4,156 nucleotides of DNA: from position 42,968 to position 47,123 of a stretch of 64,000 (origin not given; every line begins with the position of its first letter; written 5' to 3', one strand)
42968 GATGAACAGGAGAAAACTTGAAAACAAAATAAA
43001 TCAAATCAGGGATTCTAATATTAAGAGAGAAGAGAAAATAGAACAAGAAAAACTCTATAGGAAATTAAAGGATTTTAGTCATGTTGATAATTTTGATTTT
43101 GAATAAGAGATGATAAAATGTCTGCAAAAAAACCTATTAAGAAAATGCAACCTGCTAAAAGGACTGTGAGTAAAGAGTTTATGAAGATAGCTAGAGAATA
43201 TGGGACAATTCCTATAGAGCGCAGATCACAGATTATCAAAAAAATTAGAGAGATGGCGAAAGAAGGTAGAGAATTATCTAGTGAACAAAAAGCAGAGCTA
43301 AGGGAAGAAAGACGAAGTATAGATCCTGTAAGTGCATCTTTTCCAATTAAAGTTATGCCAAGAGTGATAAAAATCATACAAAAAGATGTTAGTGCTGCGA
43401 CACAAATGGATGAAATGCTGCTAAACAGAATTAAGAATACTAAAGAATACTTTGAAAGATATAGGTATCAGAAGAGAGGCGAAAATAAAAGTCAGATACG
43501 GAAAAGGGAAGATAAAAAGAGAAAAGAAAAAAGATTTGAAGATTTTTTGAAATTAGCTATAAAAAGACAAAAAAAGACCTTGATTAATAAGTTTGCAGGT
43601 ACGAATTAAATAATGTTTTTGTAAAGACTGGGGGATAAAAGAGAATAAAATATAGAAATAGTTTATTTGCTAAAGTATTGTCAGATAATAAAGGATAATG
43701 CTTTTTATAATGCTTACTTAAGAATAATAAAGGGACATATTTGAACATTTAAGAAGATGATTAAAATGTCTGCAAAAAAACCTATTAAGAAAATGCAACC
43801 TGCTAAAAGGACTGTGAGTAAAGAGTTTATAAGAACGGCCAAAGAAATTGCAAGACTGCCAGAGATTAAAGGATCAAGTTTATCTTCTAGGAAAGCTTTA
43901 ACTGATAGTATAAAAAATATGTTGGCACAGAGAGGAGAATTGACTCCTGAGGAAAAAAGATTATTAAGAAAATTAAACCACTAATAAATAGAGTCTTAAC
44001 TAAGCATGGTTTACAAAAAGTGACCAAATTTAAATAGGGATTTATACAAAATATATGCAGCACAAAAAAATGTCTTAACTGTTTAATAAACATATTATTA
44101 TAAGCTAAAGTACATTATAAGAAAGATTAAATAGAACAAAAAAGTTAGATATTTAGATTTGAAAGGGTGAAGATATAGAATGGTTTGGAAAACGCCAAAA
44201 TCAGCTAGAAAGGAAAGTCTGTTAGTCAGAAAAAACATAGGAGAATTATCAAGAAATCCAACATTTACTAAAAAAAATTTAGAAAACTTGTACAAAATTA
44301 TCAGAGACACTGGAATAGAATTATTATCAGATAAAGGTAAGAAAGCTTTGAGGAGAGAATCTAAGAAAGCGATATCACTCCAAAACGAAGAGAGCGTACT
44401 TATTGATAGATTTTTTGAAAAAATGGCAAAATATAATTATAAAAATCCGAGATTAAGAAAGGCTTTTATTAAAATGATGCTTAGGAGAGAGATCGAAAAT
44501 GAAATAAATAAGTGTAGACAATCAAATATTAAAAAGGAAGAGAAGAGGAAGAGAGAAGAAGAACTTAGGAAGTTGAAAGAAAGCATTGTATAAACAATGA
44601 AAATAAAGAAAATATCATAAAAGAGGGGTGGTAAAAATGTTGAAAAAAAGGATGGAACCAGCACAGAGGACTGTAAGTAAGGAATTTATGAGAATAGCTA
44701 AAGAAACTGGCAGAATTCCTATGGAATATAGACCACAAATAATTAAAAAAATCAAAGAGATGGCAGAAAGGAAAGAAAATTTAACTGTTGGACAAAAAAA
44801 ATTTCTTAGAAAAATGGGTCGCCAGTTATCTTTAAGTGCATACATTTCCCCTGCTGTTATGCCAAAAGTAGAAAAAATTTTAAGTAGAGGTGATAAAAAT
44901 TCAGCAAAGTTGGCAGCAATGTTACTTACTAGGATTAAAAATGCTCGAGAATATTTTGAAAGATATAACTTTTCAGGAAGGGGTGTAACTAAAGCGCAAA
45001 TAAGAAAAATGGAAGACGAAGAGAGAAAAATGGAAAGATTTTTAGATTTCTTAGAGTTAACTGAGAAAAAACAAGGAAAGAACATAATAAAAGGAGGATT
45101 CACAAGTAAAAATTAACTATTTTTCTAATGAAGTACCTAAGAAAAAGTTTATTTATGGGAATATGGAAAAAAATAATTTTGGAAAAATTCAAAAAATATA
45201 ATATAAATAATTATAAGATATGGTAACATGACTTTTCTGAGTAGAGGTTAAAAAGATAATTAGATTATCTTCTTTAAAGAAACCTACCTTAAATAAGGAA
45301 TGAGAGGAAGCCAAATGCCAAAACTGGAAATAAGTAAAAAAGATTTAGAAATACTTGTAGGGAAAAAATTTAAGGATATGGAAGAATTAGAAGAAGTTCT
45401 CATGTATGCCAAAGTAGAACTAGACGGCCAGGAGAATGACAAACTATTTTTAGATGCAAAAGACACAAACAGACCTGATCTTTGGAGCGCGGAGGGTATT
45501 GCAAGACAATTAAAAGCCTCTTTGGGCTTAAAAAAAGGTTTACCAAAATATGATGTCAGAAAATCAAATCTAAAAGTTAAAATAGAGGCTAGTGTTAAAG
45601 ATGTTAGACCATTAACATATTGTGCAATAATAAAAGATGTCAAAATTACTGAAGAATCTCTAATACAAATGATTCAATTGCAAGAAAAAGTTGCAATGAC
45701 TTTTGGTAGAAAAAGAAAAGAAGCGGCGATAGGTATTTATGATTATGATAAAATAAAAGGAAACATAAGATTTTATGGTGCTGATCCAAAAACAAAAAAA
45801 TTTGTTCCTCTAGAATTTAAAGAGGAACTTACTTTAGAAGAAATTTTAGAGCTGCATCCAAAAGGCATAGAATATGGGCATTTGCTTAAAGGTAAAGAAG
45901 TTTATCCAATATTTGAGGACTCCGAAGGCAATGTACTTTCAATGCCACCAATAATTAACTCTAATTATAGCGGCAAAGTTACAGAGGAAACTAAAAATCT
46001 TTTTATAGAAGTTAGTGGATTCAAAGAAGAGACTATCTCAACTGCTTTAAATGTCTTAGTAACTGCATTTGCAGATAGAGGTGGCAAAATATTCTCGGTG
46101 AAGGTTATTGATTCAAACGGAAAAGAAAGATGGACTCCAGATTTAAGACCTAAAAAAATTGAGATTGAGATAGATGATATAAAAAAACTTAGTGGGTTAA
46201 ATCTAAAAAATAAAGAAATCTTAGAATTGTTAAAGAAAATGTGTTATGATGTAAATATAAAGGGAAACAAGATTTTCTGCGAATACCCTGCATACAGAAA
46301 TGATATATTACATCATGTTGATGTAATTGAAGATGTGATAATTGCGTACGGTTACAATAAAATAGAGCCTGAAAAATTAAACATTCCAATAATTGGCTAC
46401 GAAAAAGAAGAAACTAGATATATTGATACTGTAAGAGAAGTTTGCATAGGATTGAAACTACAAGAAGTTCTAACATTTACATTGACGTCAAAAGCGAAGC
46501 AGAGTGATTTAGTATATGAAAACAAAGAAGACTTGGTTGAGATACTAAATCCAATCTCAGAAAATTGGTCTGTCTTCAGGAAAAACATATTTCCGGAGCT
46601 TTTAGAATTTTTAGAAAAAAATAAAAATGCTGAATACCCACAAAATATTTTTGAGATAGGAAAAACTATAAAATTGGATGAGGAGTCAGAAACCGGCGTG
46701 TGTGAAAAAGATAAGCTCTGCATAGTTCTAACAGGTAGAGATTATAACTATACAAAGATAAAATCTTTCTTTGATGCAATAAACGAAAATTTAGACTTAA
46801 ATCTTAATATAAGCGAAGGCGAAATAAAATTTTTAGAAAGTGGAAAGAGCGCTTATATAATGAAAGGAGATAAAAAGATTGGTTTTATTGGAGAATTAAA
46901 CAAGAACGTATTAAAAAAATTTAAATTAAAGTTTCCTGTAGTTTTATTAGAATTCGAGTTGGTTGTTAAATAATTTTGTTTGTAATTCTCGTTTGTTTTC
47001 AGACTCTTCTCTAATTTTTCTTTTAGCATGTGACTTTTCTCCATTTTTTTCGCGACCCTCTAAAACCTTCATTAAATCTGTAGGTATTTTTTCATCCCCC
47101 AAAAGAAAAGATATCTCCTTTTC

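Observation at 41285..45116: pheS and pheT split by a 3.8-kb island of eight small lysine-rich genes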

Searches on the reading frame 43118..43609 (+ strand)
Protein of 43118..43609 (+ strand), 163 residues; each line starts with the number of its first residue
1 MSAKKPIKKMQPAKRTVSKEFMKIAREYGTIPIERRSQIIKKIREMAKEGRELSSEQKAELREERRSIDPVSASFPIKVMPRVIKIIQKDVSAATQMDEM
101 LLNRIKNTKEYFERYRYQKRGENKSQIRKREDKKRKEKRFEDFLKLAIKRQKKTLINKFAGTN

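Call 3: search_protein_families(library=pfam, proteins=[window:43118-43609:+], max_evalue=1)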
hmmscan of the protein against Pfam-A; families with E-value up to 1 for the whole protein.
window:43118-43609:+ (163 aa): 1 family
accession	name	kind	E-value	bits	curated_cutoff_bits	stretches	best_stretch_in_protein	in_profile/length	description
PF25524.1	RSLD_CPSF6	-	0.073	13.7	27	1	77-138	34-95/96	CPSF6-like, RSLD domain, N-terminal region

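Call 6: search_protein_families(library=phrogs, proteins=[window:43118-43609:+], max_evalue=0.1)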
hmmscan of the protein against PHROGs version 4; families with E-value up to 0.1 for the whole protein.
window:43118-43609:+ (163 aa): 1 family
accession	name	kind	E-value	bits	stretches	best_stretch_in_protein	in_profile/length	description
phrog_867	-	DNA, RNA and nucleotide metabolism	0.0078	17.1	1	10-100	38-130/220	DNA binding domain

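Call 7: search_protein_families(library=ncbifam, proteins=[window:43118-43609:+], max_evalue=0.1)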
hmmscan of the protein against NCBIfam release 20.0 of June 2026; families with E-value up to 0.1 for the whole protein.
window:43118-43609:+ (163 aa): 0 families

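Call 12: find_encoding_contigs(protein=window:43118-43609:+, flank=8000, max_places=6)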
Protein window:43118-43609:+ (163 aa): no gene with exactly this product is on record in the collection.

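Call 13: find_homologous_proteins(query=window:43118-43609:+, max_evalue=0.01)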
Query window:43118-43609:+ (163 aa): 1 proteins with E <= 0.01 among 34 candidates.
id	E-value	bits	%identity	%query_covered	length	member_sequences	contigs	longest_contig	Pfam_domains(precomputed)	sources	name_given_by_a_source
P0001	4.0e-92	323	100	100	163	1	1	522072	-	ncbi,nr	ncbi:MAG: hypothetical protein N3D73_01200 [Candidatus Diapherotrites archaeon]|nr:hypothetical prot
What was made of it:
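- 43118..43609 (+): O5: group B long form, 163 aa, starting 11 nt after the O4 stop. Annotated N3D73_01200 (call 13).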

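Call 26: search_protein_representatives(alignment_id=A3)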
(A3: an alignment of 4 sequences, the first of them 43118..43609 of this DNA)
Query: 4 sequences, 165 profile positions. Proteins with E-value up to 0.001 (for the whole library): 2; up to 1e-10: 2; up to 1e-30: 1. The best 2 are listed.
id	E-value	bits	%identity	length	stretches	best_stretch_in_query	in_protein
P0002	2.8e-82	290.9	-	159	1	7-165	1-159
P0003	1.4e-23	99.9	-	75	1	1-67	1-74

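Call 32: search_solved_structures(query=A3, max_evalue=10, show_alignments=2)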
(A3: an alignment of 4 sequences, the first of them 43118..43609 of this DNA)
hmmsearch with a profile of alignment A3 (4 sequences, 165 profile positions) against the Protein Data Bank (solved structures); distinct sequences matched with E-value up to 10: 8.
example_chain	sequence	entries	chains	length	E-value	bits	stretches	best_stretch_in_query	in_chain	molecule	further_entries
3gi1_A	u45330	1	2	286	0.017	18.3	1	22-73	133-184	Laminin-binding protein of group A streptococci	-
4h0f_A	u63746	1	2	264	0.025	17.8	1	22-73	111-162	Laminin-binding surface protein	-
1y0u_A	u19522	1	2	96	0.03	17.5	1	106-153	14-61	arsenical resistance operon repressor, putative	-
3hjt_A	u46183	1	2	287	0.032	17.4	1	22-73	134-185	Lmb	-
5j0k_A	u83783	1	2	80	0.55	13.4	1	39-69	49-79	designed protein 2L4HC2_23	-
2c1i_A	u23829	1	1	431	0.79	12.9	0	78-115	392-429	PEPTIDOGLYCAN GLCNAC DEACETYLASE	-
2c1g_A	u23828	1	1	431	0.79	12.9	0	78-115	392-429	PEPTIDOGLYCAN GLCNAC DEACETYLASE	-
6egc_A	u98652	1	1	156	9.1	9.5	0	39-69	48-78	SC_2L4HC2_23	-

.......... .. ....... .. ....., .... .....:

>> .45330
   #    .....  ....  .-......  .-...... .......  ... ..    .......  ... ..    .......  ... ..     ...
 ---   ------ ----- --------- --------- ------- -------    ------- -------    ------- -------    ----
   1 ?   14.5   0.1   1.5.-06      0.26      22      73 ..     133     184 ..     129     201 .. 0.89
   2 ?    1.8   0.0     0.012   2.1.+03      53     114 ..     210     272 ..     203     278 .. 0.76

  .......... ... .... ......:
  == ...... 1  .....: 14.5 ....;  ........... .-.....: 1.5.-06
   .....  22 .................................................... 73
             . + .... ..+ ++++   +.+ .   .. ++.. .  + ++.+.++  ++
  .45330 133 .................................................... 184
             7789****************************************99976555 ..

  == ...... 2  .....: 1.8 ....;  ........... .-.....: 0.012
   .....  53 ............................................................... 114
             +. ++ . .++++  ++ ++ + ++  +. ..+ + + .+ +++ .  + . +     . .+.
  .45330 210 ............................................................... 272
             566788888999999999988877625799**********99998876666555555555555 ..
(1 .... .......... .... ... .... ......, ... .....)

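Call 35: find_related_loci(query=A3, collection=viral_contigs, flank=5000)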
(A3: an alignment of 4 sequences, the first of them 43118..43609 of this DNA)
Query A3 (163 aa) in viral_contigs; peptide patterns used: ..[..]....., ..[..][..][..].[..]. (x = any residue, [..] = any of these).
119 stretches matched a pattern, but none encodes a relative of the query by tblastn (E <= 1e-3).

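Call 39: predict_structure(alignment_id=A3)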
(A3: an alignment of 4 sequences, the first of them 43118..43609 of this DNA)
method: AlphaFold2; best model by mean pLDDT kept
length: 163 residues; sequences in the alignment: 4
mean_pLDDT: 62.8   pTM: 0.32
mean pLDDT of the five models: 62.8, 60.9, 58.5, 56.4, 54.2
residues with pLDDT >= 90: 0; 70-90: 43; 50-70: 108; < 50: 12
segments of 3 or more residues with pLDDT < 50: 1-3, 117-120
pLDDT, mean of each block of 10 residues (from residue 1): 54 53 54 58 62 63 62 65 69 66 72 55 66 80 73 57 45
secondary structure, 60 per line:
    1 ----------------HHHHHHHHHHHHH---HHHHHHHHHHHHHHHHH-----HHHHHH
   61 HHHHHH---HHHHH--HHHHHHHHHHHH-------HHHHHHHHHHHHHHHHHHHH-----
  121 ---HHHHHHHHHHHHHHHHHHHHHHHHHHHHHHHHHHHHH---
elements in order: H17-29 H33-49 H55-66 H70-74 H77-88 H96-115 H124-160
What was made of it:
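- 43118..43609 (+): AF2 model all-helical, pLDDT 62.8 (call 39).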

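Call 43: search_protein_families(library=padloc, proteins=[window:43118-43609:+], max_evalue=0.1)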
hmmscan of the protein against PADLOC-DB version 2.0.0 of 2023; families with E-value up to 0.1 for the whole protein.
window:43118-43609:+ (163 aa): 0 families

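Call 66: fold_search(model_id=the predicted structure, library=viral)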
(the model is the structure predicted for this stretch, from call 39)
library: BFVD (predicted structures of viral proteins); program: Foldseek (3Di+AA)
matches with E <= 10: 37; with E <= 0.001: 0
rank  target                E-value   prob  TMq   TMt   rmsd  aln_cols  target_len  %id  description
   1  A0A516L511            1.3e+00  0.06  0.18  0.18  12.7       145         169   10  (no name in the UniProt tables at hand)
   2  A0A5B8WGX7            2.4e+00  0.13  0.15  0.23  11.7        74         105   23  Uncharacterized protein [Arthrobacter phage Qui]
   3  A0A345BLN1            2.9e+00  0.03  0.13  0.10  10.4        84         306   14  Uncharacterized protein [Erwinia phage Wellington]
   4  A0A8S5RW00            3.5e+00  0.07  0.19  0.18   6.5        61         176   20  Uncharacterized protein [Siphoviridae sp. ctHip2]
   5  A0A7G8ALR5            4.6e+00  0.08  0.20  0.09   8.6        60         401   17  (no name in the UniProt tables at hand)
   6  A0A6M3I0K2            5.6e+00  0.06  0.19  0.11  12.2       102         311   13  (no name in the UniProt tables at hand)
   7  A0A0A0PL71            5.6e+00  0.03  0.21  0.24  12.6       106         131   16  Uncharacterized protein [Bacillus phage Bp8p-T]
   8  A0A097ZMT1            5.9e+00  0.11  0.17  0.63   5.4        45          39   16  RNA-dependent RNA polymerase (Fragment) [Toscana virus]
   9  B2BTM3                6.3e+00  0.08  0.21  0.19   8.6        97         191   11  Uncharacterized protein [Lactococcus phage 1706]
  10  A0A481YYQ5            6.3e+00  0.04  0.24  0.10  22.4       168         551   14  Ankyrin repeat protein [Marseillevirus LCMAC202]
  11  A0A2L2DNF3            6.3e+00  0.02  0.15  0.26  12.5        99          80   12  Uncharacterized protein [Acanthamoeba polyphaga mimivirus]
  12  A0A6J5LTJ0            6.3e+00  0.02  0.16  0.13  15.2       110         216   12  Uncharacterized protein [uncultured Caudovirales phage]
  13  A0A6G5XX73            6.7e+00  0.02  0.18  0.15  16.9       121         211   12  (no name in the UniProt tables at hand)
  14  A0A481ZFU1            7.2e+00  0.04  0.22  0.09  15.6       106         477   10  Uncharacterized protein [Pithovirus LCPAC404]
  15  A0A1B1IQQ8            7.2e+00  0.03  0.21  0.23  13.5       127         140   12  (no name in the UniProt tables at hand)
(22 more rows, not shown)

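Call 73: search_dna_similar(query=window:43118-43606:+, collection=phages, mode=protein, max_evalue=0.01, max_rows=10)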
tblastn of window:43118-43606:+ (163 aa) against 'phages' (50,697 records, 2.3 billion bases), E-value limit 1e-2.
No match.

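Call 75: search_dna_similar(query=window:43118-43606:+, collection=plasmids, mode=protein, max_evalue=0.01, max_rows=10)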
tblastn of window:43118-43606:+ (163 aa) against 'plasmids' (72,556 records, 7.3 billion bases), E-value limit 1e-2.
No match.

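Call 80: find_encoding_contigs(protein=P0002, flank=6000, max_places=4)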
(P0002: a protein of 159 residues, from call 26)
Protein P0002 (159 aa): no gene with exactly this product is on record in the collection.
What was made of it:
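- Tried and rejected: find_encoding_contigs found no record of O5 or O8 (calls 12, 80).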

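Call 81: list_cluster_members(proteins=[P0001, P0002, P0003, P0004, P0005, P0006])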
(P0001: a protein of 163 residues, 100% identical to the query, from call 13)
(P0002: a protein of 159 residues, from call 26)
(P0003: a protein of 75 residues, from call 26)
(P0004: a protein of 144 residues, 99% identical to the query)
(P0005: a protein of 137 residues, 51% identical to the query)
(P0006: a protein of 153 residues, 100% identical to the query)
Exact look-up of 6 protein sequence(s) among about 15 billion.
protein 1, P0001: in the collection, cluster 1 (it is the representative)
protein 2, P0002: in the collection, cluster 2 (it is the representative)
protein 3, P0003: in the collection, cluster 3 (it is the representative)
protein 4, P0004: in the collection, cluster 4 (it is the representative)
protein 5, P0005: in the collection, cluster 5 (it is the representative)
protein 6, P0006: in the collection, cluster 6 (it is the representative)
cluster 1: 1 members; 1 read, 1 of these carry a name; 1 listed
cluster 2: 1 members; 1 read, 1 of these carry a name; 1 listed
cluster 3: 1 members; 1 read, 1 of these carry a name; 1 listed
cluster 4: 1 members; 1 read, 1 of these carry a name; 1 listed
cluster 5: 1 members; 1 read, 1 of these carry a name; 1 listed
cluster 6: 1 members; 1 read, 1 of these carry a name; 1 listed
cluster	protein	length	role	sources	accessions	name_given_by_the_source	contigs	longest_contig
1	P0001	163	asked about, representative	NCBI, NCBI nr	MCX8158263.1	MAG: hypothetical protein N3D73_01200 [Candidatus Diapherotrites archaeon] | hypothetical protein [Candidatus Diapherotrites archaeon]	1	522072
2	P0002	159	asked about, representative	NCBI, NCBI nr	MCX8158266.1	MAG: hypothetical protein N3D73_01215 [Candidatus Diapherotrites archaeon] | hypothetical protein [Candidatus Diapherotrites archaeon]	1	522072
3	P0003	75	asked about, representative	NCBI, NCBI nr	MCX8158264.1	MAG: hypothetical protein N3D73_01205 [Candidatus Diapherotrites archaeon] | hypothetical protein [Candidatus Diapherotrites archaeon]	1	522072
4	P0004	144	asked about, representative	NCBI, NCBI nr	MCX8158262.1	MAG: hypothetical protein N3D73_01195 [Candidatus Diapherotrites archaeon] | hypothetical protein [Candidatus Diapherotrites archaeon]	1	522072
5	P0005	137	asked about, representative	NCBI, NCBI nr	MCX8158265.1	MAG: hypothetical protein N3D73_01210 [Candidatus Diapherotrites archaeon] | hypothetical protein [Candidatus Diapherotrites archaeon]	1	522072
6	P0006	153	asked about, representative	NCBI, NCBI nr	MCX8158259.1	MAG: hypothetical protein N3D73_01180 [Candidatus Diapherotrites archaeon] | hypothetical protein [Candidatus Diapherotrites archaeon]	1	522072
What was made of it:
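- All six proteins looked up there are singletons from one contig (call 81).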

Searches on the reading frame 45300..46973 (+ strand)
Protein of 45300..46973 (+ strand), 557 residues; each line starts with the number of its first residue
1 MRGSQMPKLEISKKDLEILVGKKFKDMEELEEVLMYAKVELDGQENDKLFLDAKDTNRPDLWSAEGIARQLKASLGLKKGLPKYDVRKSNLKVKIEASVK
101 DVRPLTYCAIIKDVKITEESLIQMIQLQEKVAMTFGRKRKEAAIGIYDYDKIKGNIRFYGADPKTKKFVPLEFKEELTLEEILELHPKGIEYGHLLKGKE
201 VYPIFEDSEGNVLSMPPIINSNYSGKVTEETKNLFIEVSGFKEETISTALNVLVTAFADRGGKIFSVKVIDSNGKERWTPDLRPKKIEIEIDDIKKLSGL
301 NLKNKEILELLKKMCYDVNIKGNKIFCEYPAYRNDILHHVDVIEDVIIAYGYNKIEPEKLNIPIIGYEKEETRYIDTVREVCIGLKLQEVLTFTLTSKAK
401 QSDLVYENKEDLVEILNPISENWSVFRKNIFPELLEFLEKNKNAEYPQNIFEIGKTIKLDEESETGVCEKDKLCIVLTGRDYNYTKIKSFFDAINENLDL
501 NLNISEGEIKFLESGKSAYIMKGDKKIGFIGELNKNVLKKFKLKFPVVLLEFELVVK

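Call 3: search_protein_families(library=pfam, proteins=[window:45300-46973:+], max_evalue=1)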
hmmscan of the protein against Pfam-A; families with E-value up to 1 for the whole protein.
window:45300-46973:+ (557 aa): 5 families
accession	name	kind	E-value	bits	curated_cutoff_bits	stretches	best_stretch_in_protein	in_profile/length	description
PF17759.6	tRNA_synthFbeta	-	4.3e-41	141.2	22.4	1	366-554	12-214/214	Phenylalanyl tRNA synthetase beta chain CLM domain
PF03484.21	B5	-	2.1e-18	66.7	28.6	1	287-352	1-67/67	tRNA synthetase B5 domain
PF03483.22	B3_4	-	2.7e-11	43.8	29.3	1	126-248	40-134/174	B3/4 domain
PF18262.7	PhetRS_B1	-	0.0041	17.8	26.8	1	6-72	1-78/83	Phe-tRNA synthetase beta subunit B1 domain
PF08647.16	BRE1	-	0.22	12.1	27.9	0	5-46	4-45/95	BRE1 E3 ubiquitin ligase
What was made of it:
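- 45300..46973 (+): pheT, the PheRS beta subunit, intact. Likely start 45315. Pfam tRNA_synthFbeta 4.3e-41, B5 2e-18, B3_4 3e-11 (call 3).
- Checked: pheT is 45300-46973 (tRNA_synthFbeta 4e-41, B5 and B3_4; call 3).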
